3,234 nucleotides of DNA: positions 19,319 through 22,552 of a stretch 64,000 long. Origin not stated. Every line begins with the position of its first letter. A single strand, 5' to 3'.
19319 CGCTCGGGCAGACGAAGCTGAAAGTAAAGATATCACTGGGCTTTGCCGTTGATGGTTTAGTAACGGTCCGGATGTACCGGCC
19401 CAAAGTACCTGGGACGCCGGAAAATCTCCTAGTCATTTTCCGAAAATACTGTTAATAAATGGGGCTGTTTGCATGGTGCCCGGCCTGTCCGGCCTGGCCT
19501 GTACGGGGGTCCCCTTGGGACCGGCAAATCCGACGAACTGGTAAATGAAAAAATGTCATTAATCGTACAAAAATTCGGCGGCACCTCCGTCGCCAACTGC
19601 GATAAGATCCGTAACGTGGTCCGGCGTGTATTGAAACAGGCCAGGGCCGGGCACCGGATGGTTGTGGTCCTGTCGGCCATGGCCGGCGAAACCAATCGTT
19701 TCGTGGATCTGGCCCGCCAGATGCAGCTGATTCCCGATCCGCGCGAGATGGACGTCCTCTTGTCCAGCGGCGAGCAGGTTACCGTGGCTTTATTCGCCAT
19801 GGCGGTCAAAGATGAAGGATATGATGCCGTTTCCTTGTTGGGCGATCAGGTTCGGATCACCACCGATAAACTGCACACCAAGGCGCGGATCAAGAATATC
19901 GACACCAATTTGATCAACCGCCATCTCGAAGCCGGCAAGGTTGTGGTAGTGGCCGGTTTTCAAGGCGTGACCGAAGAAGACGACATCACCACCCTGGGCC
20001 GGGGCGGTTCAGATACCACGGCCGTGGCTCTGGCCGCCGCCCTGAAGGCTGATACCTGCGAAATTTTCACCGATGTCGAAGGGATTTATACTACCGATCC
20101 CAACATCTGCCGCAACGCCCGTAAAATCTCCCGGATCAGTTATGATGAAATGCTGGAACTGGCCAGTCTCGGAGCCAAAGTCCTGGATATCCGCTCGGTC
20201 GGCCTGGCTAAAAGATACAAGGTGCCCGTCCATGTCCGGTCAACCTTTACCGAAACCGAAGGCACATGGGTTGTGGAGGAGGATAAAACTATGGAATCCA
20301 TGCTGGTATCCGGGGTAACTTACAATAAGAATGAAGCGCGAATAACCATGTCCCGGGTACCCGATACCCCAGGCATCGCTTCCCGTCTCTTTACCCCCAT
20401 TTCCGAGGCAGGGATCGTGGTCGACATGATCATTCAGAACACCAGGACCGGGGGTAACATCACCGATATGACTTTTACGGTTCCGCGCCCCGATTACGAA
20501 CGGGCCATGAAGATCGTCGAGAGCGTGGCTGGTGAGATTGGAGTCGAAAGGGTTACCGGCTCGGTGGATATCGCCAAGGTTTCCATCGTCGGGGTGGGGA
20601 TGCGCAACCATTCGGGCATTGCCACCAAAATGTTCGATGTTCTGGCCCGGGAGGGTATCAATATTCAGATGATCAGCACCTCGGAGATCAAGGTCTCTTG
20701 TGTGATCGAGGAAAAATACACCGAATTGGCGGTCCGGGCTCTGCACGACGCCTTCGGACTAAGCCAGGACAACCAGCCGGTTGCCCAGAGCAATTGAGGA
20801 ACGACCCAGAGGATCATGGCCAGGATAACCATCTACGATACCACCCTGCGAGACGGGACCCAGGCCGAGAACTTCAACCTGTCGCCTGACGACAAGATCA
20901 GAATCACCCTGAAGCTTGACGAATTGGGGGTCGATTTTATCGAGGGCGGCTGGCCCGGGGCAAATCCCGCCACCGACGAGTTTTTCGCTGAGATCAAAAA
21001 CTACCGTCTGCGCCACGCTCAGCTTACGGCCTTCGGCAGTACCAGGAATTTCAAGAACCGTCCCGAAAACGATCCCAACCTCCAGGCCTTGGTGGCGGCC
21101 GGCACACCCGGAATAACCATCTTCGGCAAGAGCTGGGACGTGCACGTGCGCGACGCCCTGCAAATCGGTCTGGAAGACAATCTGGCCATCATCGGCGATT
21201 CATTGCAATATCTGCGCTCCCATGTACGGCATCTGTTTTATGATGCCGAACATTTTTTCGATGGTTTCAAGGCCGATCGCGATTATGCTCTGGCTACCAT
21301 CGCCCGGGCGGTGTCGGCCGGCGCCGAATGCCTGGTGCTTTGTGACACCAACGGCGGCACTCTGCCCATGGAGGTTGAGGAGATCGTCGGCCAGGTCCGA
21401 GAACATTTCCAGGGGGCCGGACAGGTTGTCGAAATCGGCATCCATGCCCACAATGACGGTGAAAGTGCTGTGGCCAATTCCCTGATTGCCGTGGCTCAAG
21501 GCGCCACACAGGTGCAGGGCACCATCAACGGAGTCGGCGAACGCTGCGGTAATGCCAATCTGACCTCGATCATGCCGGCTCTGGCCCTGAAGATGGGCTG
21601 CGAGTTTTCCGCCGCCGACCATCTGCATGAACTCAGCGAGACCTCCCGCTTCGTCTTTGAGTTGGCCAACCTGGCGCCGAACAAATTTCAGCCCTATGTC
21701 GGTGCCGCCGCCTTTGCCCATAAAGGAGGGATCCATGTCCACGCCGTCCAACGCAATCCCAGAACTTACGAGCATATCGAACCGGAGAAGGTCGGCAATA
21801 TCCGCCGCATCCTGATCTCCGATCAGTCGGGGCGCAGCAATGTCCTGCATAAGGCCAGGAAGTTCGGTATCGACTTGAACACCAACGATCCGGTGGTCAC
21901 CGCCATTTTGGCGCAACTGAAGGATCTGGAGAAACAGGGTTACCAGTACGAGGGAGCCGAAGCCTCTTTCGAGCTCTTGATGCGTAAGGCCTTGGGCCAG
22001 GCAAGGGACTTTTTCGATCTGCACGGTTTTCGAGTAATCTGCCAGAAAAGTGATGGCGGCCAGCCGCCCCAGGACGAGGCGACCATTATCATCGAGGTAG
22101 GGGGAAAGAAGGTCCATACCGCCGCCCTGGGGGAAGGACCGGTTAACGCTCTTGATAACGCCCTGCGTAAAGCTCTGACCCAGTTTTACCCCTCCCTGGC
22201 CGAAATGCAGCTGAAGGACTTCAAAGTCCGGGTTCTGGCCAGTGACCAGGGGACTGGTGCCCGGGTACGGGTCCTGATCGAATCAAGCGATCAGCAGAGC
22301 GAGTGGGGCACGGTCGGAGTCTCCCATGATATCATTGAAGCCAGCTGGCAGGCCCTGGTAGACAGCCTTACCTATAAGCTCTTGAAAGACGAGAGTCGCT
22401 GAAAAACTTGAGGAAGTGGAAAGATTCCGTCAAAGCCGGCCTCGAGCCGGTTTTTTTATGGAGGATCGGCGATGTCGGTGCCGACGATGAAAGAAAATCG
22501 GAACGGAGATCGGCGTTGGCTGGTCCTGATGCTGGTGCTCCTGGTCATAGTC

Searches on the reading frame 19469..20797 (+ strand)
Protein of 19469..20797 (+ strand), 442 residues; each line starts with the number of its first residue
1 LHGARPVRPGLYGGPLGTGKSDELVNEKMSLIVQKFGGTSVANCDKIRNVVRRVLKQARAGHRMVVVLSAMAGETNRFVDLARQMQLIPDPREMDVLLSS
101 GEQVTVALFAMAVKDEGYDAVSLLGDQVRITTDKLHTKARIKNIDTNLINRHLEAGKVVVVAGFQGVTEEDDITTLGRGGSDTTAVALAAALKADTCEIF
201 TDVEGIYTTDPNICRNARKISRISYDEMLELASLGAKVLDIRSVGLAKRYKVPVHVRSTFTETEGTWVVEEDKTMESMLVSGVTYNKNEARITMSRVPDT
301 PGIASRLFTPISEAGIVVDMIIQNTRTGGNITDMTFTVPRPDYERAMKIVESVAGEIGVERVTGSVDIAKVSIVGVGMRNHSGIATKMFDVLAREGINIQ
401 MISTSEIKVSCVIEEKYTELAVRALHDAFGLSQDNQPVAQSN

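Call 34: search_protein_families(library=pfam, proteins=[window:19469-20797:+], max_evalue=0.00001)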
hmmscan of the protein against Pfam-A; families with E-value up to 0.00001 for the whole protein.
window:19469-20797:+ (442 aa): 4 families
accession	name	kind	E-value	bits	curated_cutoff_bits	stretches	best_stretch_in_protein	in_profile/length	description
PF00696.33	AA_kinase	-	2.8e-52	178.2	24.9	1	31-258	2-234/234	Amino acid kinase family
PF22468.2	ACT_9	-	7.2e-37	125.4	27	2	371-429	1-61/61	ACT domain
PF13840.12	ACT_7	-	3.2e-20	72.2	27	1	367-427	5-65/65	ACT domain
PF01842.31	ACT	-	3.7e-19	68.6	27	1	296-354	6-65/66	ACT domain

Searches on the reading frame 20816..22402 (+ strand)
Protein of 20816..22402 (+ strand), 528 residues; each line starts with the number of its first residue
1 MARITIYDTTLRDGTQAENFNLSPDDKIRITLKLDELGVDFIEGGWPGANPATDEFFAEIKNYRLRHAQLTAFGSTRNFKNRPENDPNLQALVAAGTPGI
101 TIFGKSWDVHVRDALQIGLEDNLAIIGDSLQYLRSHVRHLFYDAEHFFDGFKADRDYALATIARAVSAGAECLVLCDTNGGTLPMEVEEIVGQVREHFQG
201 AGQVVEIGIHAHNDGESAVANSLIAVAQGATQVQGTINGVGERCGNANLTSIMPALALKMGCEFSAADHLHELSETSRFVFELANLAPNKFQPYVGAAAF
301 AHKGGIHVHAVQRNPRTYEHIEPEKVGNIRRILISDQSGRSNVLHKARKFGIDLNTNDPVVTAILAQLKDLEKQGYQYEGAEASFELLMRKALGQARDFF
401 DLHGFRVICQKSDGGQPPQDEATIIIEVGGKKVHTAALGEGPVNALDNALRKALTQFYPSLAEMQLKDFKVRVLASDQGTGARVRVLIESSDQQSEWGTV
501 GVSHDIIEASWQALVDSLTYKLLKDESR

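Call 34: search_protein_families(library=pfam, proteins=[window:20816-22402:+], max_evalue=0.00001)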
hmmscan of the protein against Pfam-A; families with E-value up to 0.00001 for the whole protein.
window:20816-22402:+ (528 aa): 3 families
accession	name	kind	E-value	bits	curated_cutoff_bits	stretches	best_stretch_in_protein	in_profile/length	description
PF00682.25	HMGL-like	-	1.2e-41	143.3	29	1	4-280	2-260/260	HMGL-like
PF08502.15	LeuA_dimer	-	3.1e-29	102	24.9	1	380-520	2-129/131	LeuA allosteric (dimerisation) domain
PF22617.1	HCS_D2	-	1.1e-17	64.6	27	1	295-374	2-80/82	Homocitrate synthase post-HMGL domain-like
